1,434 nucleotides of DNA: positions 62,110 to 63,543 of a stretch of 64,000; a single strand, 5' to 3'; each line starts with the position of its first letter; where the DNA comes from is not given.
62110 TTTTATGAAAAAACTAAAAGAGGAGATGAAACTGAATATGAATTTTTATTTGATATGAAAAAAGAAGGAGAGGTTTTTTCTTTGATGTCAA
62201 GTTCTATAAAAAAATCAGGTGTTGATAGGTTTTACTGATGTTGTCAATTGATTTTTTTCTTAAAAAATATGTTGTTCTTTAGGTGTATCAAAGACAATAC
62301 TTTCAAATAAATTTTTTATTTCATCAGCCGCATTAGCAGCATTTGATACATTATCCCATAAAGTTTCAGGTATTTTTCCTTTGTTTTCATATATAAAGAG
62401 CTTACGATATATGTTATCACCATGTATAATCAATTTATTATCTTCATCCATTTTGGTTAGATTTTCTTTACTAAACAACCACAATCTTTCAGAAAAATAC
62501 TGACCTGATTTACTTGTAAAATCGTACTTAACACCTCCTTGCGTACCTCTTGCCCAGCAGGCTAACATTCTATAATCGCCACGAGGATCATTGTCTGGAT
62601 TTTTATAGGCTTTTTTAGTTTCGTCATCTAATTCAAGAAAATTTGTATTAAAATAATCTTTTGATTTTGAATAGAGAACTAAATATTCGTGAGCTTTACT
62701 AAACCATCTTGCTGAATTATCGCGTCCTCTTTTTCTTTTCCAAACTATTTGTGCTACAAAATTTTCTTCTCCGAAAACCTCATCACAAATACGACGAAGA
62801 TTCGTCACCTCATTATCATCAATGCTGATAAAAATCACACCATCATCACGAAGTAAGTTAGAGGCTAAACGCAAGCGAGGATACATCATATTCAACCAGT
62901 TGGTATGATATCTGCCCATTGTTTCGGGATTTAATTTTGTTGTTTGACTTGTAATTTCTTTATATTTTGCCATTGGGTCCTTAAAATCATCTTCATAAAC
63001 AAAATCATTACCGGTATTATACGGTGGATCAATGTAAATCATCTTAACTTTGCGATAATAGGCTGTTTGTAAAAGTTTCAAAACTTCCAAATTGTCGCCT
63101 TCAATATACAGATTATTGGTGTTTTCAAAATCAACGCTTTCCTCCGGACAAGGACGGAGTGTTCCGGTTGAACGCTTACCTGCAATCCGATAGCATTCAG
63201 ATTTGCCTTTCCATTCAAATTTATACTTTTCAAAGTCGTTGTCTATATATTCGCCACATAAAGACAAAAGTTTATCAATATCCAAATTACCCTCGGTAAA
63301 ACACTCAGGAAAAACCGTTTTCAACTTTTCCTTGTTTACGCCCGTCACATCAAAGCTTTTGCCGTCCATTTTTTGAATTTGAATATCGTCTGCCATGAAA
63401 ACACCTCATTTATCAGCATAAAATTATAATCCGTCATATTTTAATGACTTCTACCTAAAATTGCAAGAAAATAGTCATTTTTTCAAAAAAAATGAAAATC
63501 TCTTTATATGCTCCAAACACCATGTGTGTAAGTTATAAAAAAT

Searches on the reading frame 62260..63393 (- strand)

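Call 21: search_protein_families(library=pfam, proteins=[window:62260-63393:-], max_evalue=0.001)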
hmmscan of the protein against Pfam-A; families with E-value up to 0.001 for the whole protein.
window:62260-63393:- (377 aa): 1 family
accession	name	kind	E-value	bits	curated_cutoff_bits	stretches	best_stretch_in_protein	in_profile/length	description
PF01555.25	N6_N4_Mtase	-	1.1e-21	78.2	26.7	1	116-293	1-133/221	DNA methylase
